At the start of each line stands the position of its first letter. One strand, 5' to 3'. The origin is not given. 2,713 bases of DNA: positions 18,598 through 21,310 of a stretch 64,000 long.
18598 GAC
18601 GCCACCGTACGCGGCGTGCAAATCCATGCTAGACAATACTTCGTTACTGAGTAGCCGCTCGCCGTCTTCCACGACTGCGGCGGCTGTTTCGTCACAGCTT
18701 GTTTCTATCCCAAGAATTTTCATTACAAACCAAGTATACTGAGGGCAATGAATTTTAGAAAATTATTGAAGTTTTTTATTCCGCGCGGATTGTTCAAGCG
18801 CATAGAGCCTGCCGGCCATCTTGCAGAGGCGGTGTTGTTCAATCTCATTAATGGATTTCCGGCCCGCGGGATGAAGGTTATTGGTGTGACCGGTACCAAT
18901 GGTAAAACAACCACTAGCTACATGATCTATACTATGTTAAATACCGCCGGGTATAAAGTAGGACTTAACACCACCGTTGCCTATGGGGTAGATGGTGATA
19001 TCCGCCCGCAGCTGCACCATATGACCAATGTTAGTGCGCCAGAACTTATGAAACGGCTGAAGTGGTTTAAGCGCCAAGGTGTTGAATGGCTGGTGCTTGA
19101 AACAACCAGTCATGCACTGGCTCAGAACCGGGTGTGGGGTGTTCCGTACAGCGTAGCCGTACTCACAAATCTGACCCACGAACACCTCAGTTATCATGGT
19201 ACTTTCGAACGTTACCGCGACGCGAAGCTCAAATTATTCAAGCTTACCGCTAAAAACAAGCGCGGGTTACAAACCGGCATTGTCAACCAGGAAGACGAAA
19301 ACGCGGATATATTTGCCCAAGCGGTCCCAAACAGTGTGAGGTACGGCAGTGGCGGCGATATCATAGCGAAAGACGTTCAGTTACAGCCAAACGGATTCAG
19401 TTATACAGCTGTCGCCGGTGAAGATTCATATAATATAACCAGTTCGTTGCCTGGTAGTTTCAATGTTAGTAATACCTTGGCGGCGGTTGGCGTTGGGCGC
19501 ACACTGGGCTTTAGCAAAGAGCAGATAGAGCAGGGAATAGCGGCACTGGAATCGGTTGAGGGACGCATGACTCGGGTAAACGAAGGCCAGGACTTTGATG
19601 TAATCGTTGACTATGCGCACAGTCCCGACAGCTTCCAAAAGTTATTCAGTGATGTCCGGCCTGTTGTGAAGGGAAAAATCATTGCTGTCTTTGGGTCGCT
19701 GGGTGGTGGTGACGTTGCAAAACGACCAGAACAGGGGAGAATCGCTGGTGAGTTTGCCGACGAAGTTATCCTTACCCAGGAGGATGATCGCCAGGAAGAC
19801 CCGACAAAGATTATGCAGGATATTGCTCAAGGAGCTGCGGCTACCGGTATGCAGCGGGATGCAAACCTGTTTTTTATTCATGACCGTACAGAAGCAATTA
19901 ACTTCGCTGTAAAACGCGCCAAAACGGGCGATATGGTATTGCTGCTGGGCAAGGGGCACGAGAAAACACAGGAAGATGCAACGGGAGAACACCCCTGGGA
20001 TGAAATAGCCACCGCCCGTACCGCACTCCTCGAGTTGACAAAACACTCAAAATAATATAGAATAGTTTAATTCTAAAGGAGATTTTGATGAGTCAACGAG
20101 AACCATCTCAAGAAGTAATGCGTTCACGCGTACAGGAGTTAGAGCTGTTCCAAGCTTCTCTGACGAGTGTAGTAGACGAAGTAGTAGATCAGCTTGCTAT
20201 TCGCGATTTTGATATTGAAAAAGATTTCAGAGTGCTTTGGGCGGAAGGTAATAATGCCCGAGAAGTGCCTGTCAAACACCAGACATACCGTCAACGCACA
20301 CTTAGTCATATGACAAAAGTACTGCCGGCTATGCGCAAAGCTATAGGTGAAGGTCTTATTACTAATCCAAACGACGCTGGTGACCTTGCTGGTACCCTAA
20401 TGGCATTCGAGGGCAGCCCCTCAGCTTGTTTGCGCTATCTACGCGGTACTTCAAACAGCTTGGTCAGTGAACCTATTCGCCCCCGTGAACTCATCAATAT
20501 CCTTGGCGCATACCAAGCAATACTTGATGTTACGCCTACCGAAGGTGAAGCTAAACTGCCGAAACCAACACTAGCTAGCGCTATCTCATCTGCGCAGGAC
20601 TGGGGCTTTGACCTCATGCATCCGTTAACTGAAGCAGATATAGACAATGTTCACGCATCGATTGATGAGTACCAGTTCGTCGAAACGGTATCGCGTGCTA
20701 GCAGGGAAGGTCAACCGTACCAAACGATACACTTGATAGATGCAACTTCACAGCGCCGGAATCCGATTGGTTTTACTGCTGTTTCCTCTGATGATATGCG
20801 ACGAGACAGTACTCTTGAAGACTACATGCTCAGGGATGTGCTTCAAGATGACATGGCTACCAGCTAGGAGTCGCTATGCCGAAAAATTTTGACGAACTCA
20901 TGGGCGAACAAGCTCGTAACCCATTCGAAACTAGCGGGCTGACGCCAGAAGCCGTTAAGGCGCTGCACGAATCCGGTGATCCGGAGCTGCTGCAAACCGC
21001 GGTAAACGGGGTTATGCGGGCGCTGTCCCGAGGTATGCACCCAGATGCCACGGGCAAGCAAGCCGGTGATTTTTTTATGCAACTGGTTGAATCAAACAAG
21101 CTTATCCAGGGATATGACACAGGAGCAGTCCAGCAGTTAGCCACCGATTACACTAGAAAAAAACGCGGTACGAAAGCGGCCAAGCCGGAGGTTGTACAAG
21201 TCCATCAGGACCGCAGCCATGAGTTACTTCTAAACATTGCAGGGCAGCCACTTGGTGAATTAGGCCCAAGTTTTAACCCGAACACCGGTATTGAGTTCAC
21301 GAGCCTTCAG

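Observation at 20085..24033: Compact five-gene operon of cytoplasmic proteins with no recognisable domains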

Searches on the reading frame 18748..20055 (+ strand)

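Call 3: search_protein_families(library=pfam, proteins=[window:18748-20055:+], max_evalue=1)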
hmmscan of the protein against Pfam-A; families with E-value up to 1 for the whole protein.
window:18748-20055:+ (435 aa): 3 families
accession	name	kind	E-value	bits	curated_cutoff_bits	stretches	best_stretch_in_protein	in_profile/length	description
PF08245.18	Mur_ligase_M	-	2.2e-42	145.8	24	1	47-249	1-199/200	Mur ligase middle domain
PF02875.26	Mur_ligase_C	-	2.5e-29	103.1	28.4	1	272-403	1-127/127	Mur ligase, glutamate ligase domain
PF22796.1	SlpA_N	-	0.043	14.5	27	1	189-241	3-55/166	SlpA N-terminal domain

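Call 4: search_protein_families(library=ncbifam, proteins=[window:18748-20055:+], max_evalue=1)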
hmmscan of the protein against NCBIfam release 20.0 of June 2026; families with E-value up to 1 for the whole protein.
window:18748-20055:+ (435 aa): 31 families (the best 25 are shown)
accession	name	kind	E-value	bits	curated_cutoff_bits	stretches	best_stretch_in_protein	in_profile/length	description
TIGR01085.1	murE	subfamily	1.3e-116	390.3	257.3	1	29-427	72-471/472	UDP-N-acetylmuramyl-tripeptide synthetase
NF001126.0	PRK00139.1-4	equivalog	1.1e-107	360.6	373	1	26-428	88-483/486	UDP-N-acetylmuramoyl-L-alanyl-D-glutamate--2,6-diaminopimelate ligase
NF001124.0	PRK00139.1-2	equivalog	8e-103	344.8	476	1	37-432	107-497/500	UDP-N-acetylmuramoyl-L-alanyl-D-glutamate--2,6-diaminopimelate ligase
NF008896.0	PRK11929.1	equivalog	3.1e-98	329.8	1023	1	34-429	104-500/965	bifunctional UDP-N-acetylmuramoyl-L-alanyl-D-glutamate--2,6-diaminopimelate ligase MurE/UDP-N-acetylmuramoyl-tripeptide--D-alanyl-D-alanine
NF001123.0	PRK00139.1-1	equivalog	1.4e-86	291.1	586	1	38-426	103-488/493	UDP-N-acetylmuramoyl-L-alanyl-D-glutamate--2,6-diaminopimelate ligase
NF010628.0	PRK14022.1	equivalog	1.4e-69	235.1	536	1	28-408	97-461/483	UDP-N-acetylmuramoyl-L-alanyl-D-glutamate--L-lysine ligase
NF001130.0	PRK00139.2-4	equivalog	1.1e-48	166.2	715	1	26-418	93-501/516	UDP-N-acetylmuramoyl-L-alanyl-D-glutamate--2,6-diaminopimelate ligase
NF001129.0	PRK00139.2-3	equivalog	5.7e-45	153.8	762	1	28-418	104-505/517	UDP-N-acetylmuramoyl-L-alanyl-D-glutamate--2,6-diaminopimelate ligase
TIGR02068.2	cya_phycin_syn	equivalog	1.1e-36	126.2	850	1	32-406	469-853/862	cyanophycin synthetase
NF010623.0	PRK14016.1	subfamily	1.7e-35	122.5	877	1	28-407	466-856/871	cyanophycin synthetase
NF001127.0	PRK00139.2-1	equivalog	5.1e-34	117.9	997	2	231-433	318-517/520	UDP-N-acetylmuramoyl-L-alanyl-D-glutamate--2,6-diaminopimelate ligase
NF001131.0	PRK00139.2-5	equivalog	5.2e-32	111.3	1000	1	33-412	100-467/483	UDP-N-acetylmuramoyl-L-alanyl-D-glutamate--2,6-diaminopimelate ligase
TIGR01082.1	murC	equivalog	1.1e-29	103.8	335.1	2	135-404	169-440/449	UDP-N-acetylmuramate--L-alanine ligase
NF053646.1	pMurD1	equivalog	1.3e-28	99.9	610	2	134-409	185-448/465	pseudomurein biosynthesis peptide ligase pMurD1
NF053645.1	pMurC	equivalog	3.2e-25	88.8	560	3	204-314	287-395/492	pseudomurein biosynthesis peptide ligase pMurC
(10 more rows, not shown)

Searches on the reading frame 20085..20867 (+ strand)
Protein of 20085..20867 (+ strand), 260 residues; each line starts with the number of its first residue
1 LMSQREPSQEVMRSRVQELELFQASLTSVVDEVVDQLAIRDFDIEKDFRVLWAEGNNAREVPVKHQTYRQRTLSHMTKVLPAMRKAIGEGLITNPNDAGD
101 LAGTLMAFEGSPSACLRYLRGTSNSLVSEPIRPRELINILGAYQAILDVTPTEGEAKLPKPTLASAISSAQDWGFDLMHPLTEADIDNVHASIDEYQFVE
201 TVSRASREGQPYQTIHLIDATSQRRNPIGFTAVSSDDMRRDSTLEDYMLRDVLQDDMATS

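Call 3: search_protein_families(library=pfam, proteins=[window:20085-20867:+], max_evalue=1)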
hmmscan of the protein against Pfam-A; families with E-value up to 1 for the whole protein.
window:20085-20867:+ (260 aa): 0 families

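Call 4: search_protein_families(library=ncbifam, proteins=[window:20085-20867:+], max_evalue=1)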
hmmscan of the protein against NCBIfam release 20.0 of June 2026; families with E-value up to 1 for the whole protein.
window:20085-20867:+ (260 aa): 1 family
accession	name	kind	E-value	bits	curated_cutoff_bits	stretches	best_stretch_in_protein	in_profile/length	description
NF038251.1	AdcR_fam_Zn_TF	equivalog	0.025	14.8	175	1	17-82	57-123/143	zinc-dependent MarR family transcriptional regulator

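Call 5: search_protein_families(library=phrogs, proteins=[window:20085-20867:+], max_evalue=1)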
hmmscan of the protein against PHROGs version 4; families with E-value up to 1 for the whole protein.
window:20085-20867:+ (260 aa): 1 family
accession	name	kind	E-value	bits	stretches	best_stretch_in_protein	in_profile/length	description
phrog_26644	-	unknown function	0.069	14.4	1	16-50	5-37/69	-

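Call 6: search_protein_families(library=padloc, proteins=[window:20085-20867:+], max_evalue=1)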
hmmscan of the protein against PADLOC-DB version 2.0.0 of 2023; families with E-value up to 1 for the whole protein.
window:20085-20867:+ (260 aa): 0 families

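Call 20: find_homologous_proteins(query=window:20085-20867:+, max_evalue=0.01)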
Query window:20085-20867:+ (260 aa): 2 proteins with E <= 0.01 among 684 candidates.
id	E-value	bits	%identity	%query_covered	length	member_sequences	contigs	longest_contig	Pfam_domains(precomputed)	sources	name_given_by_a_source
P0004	1.2e-165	567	100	100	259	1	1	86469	-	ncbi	-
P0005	2.4e-113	395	71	95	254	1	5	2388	-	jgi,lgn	-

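Call 50: find_related_loci(query=A5, collection=metagenome_contigs, flank=10000)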
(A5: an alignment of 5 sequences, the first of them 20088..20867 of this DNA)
Query A5 (259 aa) in metagenome_contigs; peptide patterns used: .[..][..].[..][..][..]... (x = any residue, [..] = any of these).
25 stretches matched a pattern, but none encodes a relative of the query by tblastn (E <= 1e-3).

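Call 71: search_solved_structures(query=A8, max_evalue=10, show_alignments=2)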
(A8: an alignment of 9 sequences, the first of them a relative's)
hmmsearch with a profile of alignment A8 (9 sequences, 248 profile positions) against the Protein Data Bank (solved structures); distinct sequences matched with E-value up to 10: 1.
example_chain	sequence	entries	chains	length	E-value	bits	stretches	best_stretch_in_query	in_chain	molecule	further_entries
4ry8_A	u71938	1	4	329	0.52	12.8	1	158-245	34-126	Periplasmic binding protein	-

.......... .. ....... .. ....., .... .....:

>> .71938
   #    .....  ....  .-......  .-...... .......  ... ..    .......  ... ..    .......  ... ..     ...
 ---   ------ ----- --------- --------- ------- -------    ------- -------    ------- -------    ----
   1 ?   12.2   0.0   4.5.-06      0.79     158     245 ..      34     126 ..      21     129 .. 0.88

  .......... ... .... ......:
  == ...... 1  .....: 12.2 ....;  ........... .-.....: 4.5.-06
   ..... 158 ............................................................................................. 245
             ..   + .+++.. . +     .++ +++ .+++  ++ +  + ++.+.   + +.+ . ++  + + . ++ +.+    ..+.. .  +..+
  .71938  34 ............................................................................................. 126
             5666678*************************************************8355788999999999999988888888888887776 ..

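Call 81: predict_structure(alignment_id=A8)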
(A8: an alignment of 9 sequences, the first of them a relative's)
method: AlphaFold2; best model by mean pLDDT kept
length: 259 residues; sequences in the alignment: 9
mean_pLDDT: 78.3   pTM: 0.70
mean pLDDT of the five models: 78.3, 77.4, 76.3, 75.2, 73.8
residues with pLDDT >= 90: 88; 70-90: 93; 50-70: 56; < 50: 22
segments of 3 or more residues with pLDDT < 50: 1-3, 5-7, 236-239, 251-259
pLDDT, mean of each block of 10 residues (from residue 1): 49 82 95 92 90 91 90 94 92 95 90 86 71 93 82 60 86 89 88 72 77 66 53 52 54 47
secondary structure, 60 per line:
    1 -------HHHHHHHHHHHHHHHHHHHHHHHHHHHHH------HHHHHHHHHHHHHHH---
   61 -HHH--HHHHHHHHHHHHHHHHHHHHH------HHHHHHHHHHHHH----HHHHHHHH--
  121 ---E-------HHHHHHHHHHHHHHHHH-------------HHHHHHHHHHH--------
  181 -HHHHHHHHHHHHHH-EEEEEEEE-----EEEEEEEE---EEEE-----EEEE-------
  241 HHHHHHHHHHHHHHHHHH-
elements in order: H8-36 H43-57 H67-87 H94-106 H111-118 H132-148 H162-172 H182-195 E197-204 E210-217 E221-224 E230-233 H241-258

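Call 97: find_related_loci(query=A5, collection=viral_contigs, flank=10000)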
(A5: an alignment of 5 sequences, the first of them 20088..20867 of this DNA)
Query A5 (259 aa) in viral_contigs; peptide patterns used: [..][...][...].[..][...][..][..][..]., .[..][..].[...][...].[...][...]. (x = any residue, [..] = any of these).
120 stretches matched a pattern, but none encodes a relative of the query by tblastn (E <= 1e-3).

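Call 101: search_protein_families(library=pfam, alignment_id=A8, max_evalue=1)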
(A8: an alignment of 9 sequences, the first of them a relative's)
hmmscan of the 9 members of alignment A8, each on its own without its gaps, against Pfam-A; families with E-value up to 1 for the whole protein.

A. member 1, P0004 (259 aa): 0 families

B. families by the number of members that match (of 9 scanned): 2 families
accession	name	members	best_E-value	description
PF19842.5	YqeC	2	0.18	YqeC protein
PF02917.20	Pertussis_S1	1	0.028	Pertussis toxin, subunit 1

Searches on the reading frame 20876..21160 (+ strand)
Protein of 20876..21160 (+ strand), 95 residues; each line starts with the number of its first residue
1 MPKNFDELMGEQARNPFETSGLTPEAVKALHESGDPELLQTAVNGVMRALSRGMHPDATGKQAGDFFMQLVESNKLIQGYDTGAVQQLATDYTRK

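Call 63: search_solved_structures(query=A7, max_evalue=10, show_alignments=3)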
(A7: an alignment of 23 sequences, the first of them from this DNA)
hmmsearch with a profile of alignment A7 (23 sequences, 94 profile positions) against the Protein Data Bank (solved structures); distinct sequences matched with E-value up to 10: 33.
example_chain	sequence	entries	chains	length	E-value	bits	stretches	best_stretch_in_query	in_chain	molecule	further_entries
7rdr_A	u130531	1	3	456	5.1e-06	29.8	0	34-52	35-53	Circular tendon repeat protein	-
6jw0_A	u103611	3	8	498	0.0015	21.9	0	17-40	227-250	TAL effector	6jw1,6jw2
6jw5_A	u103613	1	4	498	0.0016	21.8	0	17-40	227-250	TAL effector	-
2kqx_A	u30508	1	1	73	0.0061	19.9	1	34-79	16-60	Curved DNA-binding protein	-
3ucs_C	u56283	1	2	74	0.0063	19.9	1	34-79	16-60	Curved DNA-binding protein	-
4j7z_A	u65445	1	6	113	0.018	18.4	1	45-80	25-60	Chaperone protein DnaJ 2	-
9dyv_A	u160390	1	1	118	0.019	18.3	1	45-80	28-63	Chaperone protein DnaJ 2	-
3lz8_A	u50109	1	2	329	0.066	16.6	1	34-79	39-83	Putative chaperone DnaJ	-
6psi_A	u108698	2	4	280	0.067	16.6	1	46-79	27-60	Chaperone protein DnaJ 2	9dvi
2ctr_A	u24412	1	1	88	0.075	16.4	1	49-86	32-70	DnaJ homolog subfamily B member 9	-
2ys8_A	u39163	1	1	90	0.076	16.4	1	43-78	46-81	Rab-related GTP-binding protein RabJ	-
4j80_A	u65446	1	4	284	0.14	15.6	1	46-78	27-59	Chaperone protein DnaJ 2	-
2ej7_A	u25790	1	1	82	0.14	15.5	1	36-84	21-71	HCG3 gene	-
6jzb_A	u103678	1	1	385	0.26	14.7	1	45-81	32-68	Chaperone protein DnaJ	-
2lo1_A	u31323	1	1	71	0.29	14.5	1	34-83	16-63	DnaJ homolog subfamily A member 1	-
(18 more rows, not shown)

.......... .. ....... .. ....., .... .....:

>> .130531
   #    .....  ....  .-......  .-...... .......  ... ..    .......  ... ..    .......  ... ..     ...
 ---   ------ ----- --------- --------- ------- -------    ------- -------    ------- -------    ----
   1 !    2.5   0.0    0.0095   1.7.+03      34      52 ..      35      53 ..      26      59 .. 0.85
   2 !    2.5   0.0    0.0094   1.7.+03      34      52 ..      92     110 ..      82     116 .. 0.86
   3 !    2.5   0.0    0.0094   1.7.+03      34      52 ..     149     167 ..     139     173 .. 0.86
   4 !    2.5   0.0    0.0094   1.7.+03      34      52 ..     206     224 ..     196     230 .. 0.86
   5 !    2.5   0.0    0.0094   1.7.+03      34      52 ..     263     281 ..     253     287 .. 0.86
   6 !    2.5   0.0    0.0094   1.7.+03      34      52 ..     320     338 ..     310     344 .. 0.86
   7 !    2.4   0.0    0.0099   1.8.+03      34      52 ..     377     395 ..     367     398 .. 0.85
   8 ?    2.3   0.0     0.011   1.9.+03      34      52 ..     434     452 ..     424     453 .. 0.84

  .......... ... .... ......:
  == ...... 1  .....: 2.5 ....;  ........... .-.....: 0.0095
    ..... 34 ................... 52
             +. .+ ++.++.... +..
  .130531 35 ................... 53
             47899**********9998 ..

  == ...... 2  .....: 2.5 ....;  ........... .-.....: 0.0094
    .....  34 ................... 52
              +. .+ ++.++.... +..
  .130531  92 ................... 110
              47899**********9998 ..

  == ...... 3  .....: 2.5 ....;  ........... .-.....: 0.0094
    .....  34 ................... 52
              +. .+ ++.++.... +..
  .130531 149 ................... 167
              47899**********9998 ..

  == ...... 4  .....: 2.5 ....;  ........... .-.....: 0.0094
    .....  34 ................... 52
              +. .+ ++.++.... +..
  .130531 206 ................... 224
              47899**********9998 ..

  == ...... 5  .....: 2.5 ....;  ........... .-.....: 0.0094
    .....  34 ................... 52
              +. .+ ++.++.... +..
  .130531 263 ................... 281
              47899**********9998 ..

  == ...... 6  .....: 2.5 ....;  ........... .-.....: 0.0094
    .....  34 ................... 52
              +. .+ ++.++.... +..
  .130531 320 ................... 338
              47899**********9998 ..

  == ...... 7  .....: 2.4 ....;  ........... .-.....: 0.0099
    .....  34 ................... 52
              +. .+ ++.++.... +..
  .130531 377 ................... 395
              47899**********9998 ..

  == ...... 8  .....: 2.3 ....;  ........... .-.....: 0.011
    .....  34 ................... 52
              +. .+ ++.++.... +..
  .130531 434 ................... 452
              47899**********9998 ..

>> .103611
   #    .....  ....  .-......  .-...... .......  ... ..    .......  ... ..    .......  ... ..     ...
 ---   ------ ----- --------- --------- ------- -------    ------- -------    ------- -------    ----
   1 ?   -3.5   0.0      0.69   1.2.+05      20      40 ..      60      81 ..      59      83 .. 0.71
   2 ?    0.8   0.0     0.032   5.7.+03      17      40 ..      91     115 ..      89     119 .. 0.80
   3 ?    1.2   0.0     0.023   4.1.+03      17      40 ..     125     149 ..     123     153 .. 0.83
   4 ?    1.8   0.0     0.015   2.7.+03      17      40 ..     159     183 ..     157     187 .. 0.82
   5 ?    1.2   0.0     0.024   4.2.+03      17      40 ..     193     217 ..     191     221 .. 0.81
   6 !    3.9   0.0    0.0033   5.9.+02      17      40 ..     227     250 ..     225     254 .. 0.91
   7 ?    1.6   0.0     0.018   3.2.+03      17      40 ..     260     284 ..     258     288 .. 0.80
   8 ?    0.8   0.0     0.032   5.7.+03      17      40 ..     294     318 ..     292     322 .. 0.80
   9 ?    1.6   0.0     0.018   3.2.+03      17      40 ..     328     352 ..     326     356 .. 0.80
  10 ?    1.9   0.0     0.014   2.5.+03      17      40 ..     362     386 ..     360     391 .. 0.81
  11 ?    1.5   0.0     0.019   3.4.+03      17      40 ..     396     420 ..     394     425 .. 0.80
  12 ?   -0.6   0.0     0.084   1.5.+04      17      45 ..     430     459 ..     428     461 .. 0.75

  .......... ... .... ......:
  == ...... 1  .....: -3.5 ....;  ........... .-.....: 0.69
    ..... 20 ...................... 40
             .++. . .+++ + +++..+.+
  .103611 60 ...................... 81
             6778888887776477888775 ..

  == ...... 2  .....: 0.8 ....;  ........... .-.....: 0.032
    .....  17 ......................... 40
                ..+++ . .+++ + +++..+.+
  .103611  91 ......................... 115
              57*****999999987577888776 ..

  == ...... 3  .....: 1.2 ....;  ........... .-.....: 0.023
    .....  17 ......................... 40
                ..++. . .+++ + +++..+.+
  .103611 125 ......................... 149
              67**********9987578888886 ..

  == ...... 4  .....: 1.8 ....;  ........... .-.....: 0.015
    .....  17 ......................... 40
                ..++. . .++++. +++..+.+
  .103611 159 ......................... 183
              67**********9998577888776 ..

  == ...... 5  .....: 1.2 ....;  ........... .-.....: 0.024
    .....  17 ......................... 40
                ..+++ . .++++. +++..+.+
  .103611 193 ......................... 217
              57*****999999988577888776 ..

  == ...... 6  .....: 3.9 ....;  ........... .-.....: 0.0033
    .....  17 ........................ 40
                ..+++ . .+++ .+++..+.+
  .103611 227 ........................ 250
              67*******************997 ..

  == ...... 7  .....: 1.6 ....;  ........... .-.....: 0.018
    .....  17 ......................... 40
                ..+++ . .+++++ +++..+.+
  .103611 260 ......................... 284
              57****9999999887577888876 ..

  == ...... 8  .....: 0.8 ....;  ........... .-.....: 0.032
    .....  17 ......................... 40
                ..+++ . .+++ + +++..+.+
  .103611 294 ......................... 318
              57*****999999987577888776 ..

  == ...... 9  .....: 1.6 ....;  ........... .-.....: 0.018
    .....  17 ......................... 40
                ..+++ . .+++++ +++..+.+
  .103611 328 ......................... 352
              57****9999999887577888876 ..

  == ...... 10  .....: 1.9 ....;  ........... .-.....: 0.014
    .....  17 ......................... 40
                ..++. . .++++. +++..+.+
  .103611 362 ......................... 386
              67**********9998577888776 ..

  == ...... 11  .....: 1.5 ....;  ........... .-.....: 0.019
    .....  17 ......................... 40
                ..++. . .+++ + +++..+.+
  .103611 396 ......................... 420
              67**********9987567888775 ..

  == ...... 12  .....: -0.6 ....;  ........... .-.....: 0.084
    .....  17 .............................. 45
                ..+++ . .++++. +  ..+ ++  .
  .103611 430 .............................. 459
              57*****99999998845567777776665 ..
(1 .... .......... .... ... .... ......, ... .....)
